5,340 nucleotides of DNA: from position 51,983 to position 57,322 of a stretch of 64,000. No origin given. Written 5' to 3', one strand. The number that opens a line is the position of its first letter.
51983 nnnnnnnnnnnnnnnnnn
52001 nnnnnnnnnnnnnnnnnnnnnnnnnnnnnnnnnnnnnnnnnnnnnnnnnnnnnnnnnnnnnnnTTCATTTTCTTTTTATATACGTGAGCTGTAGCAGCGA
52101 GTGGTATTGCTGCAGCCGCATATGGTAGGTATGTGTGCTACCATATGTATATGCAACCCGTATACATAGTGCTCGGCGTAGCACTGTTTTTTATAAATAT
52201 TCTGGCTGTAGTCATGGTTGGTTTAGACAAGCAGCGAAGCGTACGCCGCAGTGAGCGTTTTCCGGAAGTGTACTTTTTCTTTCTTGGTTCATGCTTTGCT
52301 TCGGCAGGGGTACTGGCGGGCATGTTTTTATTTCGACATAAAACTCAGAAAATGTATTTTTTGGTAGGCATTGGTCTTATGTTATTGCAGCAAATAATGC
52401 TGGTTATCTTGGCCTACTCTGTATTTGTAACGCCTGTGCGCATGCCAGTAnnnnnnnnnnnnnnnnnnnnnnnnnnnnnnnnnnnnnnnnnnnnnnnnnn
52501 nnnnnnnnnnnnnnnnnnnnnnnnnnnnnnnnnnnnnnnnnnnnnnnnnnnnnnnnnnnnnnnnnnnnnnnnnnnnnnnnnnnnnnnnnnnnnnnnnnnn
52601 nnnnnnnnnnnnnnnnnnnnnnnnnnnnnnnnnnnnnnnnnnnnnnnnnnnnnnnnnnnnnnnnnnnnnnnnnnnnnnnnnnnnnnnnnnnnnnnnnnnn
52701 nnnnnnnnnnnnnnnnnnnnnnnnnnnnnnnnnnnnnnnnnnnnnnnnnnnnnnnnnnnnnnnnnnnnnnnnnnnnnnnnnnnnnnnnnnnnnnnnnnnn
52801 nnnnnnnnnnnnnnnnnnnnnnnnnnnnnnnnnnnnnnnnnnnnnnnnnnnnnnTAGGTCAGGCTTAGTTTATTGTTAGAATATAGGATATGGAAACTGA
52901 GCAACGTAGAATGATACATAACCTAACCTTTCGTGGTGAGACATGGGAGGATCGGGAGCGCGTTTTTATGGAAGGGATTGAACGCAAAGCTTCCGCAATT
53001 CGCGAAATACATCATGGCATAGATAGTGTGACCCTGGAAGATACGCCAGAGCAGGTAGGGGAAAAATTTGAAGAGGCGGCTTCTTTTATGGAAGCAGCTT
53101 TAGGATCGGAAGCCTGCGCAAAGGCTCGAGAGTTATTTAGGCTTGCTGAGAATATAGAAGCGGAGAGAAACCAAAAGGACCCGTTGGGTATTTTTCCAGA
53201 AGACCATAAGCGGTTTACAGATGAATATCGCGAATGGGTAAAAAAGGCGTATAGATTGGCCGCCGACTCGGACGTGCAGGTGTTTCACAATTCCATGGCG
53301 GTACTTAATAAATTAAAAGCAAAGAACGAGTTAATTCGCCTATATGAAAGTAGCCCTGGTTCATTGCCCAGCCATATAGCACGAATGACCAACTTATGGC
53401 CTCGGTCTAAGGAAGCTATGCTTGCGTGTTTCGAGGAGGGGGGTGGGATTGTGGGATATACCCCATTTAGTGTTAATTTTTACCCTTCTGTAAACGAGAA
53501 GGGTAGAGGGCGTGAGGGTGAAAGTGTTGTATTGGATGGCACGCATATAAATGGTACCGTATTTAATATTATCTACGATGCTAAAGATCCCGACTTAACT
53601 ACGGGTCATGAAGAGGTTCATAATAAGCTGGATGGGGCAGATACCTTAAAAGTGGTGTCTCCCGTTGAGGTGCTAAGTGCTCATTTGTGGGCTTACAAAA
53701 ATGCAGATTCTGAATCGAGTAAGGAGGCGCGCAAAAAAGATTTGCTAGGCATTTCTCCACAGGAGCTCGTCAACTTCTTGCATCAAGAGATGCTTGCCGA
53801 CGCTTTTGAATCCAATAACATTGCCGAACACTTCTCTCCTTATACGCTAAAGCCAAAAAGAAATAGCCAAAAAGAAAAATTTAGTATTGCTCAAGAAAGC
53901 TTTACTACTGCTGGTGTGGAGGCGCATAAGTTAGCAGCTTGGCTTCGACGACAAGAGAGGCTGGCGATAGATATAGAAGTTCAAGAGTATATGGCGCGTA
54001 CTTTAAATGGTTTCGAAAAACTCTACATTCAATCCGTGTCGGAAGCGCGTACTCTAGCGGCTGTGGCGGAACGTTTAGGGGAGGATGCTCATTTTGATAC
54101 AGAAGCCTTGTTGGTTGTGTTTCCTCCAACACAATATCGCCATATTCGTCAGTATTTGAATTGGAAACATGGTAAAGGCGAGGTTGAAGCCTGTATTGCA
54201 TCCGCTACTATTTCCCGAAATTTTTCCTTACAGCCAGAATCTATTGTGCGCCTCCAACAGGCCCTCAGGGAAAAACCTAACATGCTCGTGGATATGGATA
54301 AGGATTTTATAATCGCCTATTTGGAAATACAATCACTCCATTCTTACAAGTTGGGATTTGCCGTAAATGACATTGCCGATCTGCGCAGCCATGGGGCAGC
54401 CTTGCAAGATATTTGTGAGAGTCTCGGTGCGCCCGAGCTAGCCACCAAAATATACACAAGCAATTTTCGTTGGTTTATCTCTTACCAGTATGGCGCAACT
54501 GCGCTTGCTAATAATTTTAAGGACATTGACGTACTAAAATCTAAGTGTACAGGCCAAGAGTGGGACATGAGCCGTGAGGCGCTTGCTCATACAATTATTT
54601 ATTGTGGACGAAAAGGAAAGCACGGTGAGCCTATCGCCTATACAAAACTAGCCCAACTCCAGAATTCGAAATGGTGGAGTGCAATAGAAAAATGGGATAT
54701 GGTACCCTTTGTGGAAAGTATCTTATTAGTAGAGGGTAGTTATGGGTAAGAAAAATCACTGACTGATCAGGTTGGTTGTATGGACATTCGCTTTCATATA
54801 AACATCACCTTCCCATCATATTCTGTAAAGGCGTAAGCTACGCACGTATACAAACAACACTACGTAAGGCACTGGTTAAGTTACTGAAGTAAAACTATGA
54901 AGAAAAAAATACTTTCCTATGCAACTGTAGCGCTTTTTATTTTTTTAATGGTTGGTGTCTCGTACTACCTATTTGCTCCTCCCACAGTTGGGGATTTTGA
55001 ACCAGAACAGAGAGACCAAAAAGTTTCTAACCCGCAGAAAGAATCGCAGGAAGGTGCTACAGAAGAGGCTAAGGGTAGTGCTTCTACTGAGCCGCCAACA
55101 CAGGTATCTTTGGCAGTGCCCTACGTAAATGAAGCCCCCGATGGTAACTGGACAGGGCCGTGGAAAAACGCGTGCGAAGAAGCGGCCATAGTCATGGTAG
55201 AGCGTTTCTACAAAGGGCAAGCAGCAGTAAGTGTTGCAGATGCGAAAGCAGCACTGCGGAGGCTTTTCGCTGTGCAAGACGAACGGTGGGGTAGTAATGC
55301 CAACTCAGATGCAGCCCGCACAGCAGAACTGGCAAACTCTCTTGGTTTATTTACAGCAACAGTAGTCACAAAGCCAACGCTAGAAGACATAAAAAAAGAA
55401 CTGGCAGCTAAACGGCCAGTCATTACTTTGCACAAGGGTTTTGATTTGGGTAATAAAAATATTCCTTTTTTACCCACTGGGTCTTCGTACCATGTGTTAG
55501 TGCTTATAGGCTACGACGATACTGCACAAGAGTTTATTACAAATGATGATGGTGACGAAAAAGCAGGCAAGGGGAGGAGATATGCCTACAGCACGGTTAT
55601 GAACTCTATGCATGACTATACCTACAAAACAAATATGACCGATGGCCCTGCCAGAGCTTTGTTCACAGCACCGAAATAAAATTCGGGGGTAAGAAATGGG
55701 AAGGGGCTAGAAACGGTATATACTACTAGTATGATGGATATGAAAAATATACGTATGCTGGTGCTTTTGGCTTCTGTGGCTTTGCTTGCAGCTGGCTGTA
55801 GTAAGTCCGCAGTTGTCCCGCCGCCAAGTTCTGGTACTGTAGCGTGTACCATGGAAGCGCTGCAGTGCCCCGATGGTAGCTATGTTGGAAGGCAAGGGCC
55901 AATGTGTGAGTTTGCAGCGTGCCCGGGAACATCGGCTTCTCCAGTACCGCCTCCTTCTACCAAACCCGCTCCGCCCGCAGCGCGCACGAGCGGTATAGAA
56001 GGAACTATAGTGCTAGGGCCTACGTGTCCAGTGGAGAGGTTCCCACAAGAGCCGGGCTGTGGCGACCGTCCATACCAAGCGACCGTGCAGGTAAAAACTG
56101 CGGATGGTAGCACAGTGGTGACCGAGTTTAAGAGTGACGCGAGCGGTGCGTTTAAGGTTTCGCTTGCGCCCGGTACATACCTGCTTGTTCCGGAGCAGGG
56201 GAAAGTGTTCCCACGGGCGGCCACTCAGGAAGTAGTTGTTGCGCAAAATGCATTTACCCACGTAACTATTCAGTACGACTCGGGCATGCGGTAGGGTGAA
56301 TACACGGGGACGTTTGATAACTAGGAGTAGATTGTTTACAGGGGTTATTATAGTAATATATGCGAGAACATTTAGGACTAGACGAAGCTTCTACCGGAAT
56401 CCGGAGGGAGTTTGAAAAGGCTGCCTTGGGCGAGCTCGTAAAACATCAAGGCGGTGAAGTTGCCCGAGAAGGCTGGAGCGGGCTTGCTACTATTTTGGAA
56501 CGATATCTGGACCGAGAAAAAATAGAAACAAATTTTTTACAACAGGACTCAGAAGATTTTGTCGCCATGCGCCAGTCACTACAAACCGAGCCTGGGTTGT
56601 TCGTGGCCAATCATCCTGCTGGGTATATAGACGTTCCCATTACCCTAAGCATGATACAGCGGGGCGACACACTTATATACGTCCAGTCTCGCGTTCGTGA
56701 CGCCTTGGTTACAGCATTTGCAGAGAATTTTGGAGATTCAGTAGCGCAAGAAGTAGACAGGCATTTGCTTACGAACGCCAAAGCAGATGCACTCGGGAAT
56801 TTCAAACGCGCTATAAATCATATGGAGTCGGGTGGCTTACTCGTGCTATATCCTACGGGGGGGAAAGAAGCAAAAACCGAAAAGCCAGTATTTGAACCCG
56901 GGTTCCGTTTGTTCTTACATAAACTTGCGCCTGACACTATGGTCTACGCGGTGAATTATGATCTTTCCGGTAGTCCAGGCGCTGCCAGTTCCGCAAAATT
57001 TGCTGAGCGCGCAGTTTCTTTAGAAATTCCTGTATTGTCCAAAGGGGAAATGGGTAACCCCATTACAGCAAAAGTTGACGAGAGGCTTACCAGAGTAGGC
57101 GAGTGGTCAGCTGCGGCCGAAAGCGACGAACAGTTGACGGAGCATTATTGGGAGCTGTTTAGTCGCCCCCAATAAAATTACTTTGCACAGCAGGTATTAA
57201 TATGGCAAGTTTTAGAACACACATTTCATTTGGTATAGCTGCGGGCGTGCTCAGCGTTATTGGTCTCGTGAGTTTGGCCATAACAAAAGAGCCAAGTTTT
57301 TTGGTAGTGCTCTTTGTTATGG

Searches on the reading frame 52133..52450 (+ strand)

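Call 68: search_protein_families(library=pfam, proteins=[window:52133-52450:+], max_evalue=0.001)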
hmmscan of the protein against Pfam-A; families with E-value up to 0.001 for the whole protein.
window:52133-52450:+ (106 aa): 1 family
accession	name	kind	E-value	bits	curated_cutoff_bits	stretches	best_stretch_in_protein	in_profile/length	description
PF06961.18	DUF1294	-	8.7e-16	58.4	25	1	22-76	1-55/55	Protein of unknown function (DUF1294)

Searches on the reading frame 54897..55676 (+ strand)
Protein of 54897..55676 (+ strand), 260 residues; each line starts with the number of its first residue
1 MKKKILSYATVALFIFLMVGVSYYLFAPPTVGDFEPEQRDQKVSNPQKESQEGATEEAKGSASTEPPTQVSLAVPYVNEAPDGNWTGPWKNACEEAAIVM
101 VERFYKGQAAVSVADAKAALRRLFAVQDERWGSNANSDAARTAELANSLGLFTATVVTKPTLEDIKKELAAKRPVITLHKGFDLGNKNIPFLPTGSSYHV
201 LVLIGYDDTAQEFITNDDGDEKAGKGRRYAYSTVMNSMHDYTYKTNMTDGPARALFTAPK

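Call 68: search_protein_families(library=pfam, proteins=[window:54897-55676:+], max_evalue=0.001)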
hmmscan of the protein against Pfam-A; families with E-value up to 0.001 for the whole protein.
window:54897-55676:+ (260 aa): 1 family
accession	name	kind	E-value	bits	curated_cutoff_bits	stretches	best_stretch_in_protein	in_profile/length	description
PF13529.12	Peptidase_C39_2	-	6e-11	43.5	24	1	73-217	2-141/143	Peptidase_C39 like family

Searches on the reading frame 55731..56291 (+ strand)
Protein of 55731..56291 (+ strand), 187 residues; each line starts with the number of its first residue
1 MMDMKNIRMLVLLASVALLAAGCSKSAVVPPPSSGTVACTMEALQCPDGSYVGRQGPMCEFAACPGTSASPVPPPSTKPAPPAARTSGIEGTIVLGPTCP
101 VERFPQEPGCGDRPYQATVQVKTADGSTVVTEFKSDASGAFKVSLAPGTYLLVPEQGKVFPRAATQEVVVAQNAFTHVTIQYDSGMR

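Call 68: search_protein_families(library=pfam, proteins=[window:55731-56291:+], max_evalue=0.001)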
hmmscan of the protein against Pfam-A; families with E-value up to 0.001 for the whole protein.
window:55731-56291:+ (187 aa): 1 family
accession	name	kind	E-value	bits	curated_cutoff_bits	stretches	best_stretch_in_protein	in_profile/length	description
PF13620.12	CarboxypepD_reg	-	9.8e-05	23.1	32.3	1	116-181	16-80/82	Carboxypeptidase regulatory-like domain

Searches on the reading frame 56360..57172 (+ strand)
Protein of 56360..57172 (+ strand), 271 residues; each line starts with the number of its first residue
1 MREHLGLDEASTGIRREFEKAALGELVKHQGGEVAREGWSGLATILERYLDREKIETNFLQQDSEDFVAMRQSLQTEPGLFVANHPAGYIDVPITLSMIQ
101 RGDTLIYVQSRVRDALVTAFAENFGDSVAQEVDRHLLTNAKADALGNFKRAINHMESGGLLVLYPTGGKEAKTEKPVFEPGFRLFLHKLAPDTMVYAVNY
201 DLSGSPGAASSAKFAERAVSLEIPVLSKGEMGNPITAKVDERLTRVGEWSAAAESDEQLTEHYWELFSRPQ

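Call 68: search_protein_families(library=pfam, proteins=[window:56360-57172:+], max_evalue=0.001)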
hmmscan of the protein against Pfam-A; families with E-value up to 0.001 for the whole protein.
window:56360-57172:+ (271 aa): 1 family
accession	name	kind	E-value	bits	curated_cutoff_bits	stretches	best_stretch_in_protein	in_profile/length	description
PF01553.26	Acyltransferase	-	0.00076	19.7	23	0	72-184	8-117/132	Acyltransferase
